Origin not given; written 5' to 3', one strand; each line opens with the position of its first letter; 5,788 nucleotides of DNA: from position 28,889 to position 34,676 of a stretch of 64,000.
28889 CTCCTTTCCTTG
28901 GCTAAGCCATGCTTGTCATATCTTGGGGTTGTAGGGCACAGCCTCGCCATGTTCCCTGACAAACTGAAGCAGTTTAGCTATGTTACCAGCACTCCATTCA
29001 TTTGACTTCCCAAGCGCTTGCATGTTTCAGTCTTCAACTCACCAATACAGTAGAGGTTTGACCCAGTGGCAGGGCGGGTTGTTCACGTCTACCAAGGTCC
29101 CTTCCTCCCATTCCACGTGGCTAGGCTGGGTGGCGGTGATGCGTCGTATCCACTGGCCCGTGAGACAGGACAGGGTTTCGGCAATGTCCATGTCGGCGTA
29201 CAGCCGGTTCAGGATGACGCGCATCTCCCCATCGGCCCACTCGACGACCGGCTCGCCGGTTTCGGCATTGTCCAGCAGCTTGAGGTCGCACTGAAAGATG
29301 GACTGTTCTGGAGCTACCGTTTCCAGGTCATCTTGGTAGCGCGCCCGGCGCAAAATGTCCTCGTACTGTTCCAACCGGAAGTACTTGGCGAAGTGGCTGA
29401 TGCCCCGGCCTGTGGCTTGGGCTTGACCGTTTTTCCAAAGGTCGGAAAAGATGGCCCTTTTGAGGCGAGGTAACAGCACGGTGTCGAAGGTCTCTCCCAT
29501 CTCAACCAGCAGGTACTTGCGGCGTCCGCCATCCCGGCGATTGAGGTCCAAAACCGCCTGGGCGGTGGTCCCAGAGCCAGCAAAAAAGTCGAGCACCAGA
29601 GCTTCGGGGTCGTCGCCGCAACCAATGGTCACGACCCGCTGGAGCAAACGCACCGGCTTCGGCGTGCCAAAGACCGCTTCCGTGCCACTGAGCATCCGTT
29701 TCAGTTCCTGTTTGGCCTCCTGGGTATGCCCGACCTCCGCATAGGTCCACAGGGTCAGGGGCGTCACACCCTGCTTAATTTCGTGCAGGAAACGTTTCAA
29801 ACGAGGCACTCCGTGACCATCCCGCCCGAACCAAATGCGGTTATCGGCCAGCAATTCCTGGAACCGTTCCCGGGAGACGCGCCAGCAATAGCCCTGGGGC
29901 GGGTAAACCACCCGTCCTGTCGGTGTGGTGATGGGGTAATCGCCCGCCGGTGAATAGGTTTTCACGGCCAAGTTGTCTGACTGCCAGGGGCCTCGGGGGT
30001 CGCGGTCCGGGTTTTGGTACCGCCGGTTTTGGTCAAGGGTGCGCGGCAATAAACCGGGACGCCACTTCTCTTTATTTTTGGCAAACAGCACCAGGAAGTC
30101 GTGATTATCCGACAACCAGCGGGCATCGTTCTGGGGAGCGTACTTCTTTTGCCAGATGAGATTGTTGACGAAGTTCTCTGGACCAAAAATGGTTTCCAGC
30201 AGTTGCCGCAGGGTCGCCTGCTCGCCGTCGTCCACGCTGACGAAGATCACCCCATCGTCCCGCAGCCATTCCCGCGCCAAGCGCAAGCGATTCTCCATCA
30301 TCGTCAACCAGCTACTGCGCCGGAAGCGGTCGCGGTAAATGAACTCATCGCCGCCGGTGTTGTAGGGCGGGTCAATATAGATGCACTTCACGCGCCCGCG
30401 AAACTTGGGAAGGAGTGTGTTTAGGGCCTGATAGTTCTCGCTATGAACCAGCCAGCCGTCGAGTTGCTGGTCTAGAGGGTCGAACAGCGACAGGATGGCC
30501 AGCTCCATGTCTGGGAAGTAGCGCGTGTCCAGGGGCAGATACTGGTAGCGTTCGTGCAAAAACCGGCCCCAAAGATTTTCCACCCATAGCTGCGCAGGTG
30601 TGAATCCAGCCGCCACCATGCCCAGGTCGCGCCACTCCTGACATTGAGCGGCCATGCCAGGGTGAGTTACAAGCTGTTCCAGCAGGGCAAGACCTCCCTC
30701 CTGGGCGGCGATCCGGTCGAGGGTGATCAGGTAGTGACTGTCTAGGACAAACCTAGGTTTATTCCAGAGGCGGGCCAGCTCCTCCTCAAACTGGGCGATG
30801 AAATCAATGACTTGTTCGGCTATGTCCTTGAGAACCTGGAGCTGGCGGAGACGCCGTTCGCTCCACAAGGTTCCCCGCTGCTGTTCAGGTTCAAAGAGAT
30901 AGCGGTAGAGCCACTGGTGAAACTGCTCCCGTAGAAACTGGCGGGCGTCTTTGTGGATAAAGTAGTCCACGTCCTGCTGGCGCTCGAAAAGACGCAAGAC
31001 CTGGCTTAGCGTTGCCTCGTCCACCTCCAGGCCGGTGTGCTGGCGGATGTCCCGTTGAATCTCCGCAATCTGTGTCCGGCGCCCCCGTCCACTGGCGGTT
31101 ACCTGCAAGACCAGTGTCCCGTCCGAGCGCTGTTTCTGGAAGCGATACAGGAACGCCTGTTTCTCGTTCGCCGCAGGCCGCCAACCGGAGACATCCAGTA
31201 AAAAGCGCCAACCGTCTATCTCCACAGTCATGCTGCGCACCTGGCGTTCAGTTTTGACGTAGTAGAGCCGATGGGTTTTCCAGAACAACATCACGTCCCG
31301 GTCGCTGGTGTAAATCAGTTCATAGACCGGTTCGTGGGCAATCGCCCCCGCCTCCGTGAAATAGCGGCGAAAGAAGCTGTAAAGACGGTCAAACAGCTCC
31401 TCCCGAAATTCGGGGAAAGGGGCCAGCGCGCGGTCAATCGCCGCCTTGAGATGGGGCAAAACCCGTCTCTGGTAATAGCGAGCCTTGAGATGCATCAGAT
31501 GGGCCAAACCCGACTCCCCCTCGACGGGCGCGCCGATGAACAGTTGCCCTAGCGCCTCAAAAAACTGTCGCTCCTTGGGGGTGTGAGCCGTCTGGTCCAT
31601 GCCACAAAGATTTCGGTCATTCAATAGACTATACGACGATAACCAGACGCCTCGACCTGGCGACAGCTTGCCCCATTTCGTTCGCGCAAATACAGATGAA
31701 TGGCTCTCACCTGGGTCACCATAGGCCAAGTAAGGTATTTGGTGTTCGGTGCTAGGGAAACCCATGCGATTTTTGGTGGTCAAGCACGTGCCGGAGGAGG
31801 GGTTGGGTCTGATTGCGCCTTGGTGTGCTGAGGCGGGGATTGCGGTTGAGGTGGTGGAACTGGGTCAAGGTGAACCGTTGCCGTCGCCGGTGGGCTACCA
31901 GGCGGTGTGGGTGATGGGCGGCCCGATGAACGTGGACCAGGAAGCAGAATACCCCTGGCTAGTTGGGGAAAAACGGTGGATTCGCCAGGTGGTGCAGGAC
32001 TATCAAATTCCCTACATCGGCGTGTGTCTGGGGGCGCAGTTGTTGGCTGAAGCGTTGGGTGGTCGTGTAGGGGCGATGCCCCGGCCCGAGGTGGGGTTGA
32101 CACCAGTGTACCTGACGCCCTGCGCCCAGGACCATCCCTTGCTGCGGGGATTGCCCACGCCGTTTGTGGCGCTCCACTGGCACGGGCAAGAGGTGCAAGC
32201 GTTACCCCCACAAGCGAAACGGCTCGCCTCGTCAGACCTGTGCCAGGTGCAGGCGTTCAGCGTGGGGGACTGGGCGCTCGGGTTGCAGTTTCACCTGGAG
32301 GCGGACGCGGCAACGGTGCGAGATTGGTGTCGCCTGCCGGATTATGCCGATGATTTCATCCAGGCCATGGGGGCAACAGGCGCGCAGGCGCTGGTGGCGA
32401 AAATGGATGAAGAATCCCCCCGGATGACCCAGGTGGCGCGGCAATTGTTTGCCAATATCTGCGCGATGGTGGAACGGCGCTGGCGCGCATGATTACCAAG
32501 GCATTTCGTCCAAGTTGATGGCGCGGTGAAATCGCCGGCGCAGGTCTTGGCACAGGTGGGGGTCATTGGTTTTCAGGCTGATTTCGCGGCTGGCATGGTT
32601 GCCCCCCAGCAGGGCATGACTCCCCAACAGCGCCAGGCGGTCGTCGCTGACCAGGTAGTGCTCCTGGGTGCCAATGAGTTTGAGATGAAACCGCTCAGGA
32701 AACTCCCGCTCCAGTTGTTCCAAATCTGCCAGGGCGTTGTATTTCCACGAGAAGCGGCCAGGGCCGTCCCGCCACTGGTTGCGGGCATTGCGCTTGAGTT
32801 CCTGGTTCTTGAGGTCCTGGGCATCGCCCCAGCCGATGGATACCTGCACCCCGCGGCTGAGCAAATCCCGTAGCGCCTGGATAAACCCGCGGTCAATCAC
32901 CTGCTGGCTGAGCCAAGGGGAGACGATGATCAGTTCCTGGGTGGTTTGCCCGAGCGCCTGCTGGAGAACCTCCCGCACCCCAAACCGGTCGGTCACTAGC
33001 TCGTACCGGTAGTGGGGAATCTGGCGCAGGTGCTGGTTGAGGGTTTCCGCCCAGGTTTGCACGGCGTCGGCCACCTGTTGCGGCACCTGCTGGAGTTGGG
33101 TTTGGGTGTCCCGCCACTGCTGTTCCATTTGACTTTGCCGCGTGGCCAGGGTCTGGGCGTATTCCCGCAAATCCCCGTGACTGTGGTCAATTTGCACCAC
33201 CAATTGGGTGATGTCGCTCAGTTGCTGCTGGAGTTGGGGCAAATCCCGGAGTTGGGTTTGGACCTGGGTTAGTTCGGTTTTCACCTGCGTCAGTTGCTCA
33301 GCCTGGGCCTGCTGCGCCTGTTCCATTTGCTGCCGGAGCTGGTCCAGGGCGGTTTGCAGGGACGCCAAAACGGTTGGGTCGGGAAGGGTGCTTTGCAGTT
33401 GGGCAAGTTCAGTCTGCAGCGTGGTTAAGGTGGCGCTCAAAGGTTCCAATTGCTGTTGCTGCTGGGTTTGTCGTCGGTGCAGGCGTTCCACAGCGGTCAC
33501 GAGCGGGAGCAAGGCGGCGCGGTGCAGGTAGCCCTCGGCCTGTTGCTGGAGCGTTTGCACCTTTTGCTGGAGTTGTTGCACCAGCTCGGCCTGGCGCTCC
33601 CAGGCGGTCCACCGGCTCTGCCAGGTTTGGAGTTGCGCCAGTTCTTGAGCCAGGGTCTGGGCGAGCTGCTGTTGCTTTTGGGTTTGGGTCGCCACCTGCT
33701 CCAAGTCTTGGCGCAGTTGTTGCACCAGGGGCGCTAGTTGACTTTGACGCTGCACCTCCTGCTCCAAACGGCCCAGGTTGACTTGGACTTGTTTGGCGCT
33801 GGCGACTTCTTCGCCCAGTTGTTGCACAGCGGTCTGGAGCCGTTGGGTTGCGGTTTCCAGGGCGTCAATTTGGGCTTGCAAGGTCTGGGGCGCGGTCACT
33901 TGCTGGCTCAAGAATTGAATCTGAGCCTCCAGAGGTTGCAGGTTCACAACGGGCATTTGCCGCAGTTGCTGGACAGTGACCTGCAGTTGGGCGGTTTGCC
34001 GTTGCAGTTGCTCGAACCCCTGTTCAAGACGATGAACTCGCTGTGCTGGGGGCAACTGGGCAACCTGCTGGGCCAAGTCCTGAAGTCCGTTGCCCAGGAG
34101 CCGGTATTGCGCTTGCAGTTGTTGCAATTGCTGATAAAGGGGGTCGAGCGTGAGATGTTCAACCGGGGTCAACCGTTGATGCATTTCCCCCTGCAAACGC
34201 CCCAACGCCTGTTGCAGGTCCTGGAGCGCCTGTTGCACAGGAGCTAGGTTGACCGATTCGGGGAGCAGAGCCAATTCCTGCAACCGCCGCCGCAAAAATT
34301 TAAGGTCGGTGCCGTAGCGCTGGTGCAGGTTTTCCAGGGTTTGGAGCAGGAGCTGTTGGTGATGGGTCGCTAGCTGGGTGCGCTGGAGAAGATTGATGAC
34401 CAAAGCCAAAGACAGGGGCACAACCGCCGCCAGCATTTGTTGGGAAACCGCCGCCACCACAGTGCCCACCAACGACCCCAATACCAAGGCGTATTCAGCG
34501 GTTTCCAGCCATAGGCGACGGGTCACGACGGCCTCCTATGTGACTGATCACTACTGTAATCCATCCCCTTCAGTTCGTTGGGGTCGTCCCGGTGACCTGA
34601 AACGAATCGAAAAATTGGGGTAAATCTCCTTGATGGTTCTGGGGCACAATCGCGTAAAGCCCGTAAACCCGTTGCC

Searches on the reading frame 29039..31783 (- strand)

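Call 5: search_protein_families(library=ncbifam, max_evalue=1e-10, proteins=[window:29039-31783:-])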
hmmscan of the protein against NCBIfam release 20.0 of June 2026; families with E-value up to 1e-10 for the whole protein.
window:29039-31783:- (914 aa): 0 families

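Call 36: search_protein_families(library=pfam, max_evalue=0.00001, proteins=[window:29039-31783:-])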
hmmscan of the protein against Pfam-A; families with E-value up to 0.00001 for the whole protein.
window:29039-31783:- (914 aa): 1 family
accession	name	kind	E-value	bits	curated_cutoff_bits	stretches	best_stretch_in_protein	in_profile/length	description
PF01555.25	N6_N4_Mtase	-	9.1e-36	124.3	26.7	1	465-764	1-213/221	DNA methylase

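Call 79: search_protein_families(library=padloc, max_evalue=0.001, proteins=[window:29039-31783:-])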
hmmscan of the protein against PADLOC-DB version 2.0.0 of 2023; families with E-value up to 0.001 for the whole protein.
window:29039-31783:- (914 aa): 31 families (the best 25 are shown)
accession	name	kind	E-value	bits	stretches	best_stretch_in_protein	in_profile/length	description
PDLC03638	MTase_III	-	3.3e-204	678.6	1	70-914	4-816/816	Type III methyltransferase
PDLC03637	MTase_III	-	1.7e-108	361.5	1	442-765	121-456/513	Type III methyltransferase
PDLC03644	MTase_III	-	2.8e-104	347.8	1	440-804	36-421/542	Type III methyltransferase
PDLC03634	MTase_III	-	7e-96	320.5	2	490-767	171-449/621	Type III methyltransferase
PDLC03646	MTase_III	-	4.8e-84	280.9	2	258-567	297-594/1057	Type III methyltransferase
PDLC03636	MTase_III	-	2.4e-77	259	1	438-778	42-409/575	Type III methyltransferase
PDLC03640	MTase_III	-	1.4e-74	249.7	3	611-778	279-447/654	Type III methyltransferase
PDLC03641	MTase_III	-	1.9e-72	242.8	2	490-767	182-451/657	Type III methyltransferase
PDLC03642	MTase_III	-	4.5e-55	185.3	1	444-782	84-418/528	Type III methyltransferase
PDLC03635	MTase_III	-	1e-50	171.2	2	442-573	218-352/708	Type III methyltransferase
PDLC03643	MTase_III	-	3.7e-37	126.5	1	496-765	1-269/465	Type III methyltransferase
PDLC03639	MTase_III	-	8.3e-34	114.9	2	431-630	76-280/639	Type III methyltransferase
PDLC03354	MTase_II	-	5.4e-33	112.6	1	444-750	62-364/425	Type II methyltransferase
PDLC03278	MTase_II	-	1e-27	95.6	2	462-577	18-128/390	Type II methyltransferase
PDLC03645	MTase_III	-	2.5e-26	90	2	446-567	143-273/709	Type III methyltransferase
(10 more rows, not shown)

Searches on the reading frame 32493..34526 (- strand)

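Call 5: search_protein_families(library=ncbifam, max_evalue=1e-10, proteins=[window:32493-34526:-])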
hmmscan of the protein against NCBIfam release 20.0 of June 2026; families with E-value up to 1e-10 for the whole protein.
window:32493-34526:- (677 aa): 0 families

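Call 36: search_protein_families(library=pfam, max_evalue=0.00001, proteins=[window:32493-34526:-])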
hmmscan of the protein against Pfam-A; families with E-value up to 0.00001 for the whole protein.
window:32493-34526:- (677 aa): 0 families

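Call 79: search_protein_families(library=padloc, max_evalue=0.001, proteins=[window:32493-34526:-])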
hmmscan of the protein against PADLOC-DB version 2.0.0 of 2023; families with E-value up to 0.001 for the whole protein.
window:32493-34526:- (677 aa): 16 families
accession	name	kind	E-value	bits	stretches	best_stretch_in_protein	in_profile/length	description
PDLC03922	MkoB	-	1e-22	79.2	1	446-669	240-445/610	-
PDLC03924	MkoC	-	3.6e-11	39.9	1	509-651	985-1114/1136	-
PDLC03868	LmuB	-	8.5e-08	28.9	1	92-379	186-473/1035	-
PDLC03865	LmuB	-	4.3e-07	26.5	1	203-481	229-496/1007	-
PDLC00551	JetC2|JetC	-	1.8e-06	24.1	1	215-507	738-1046/1365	DUF3584 domain; MukB-like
PDLC03859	LmuB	-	3.2e-06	24.6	1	62-331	210-459/611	-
PDLC00582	JetC3|JetC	-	4.2e-06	22.8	0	253-497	792-1034/1472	DUF3584 domain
PDLC00550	JetC2|JetC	-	6.3e-06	22.2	1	208-510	739-1041/1355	DUF3584 domain; MukB-like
PDLC00553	JetC2|JetC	-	1.6e-05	21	1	94-380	304-591/1361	DUF3584 domain; MukB-like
PDLC00006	DruC1|DruC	-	1.7e-05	21.5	2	148-319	170-336/626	Unknown function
PDLC00581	JetC3|JetC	-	6.1e-05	19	1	167-499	756-1077/1473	DUF3584 domain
PDLC02730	PbeC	-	0.00013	18.9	0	214-328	400-511/651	PbeC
PDLC00580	JetC3|JetC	-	0.00024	17.5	0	308-530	190-407/1068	DUF3584 domain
PDLC04886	PDC-S06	-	0.00032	17.6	0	318-503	281-467/727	-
PDLC00519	JetC1|JetC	-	0.00059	16.1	0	405-528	618-740/1097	DUF3584 domain; MukB-like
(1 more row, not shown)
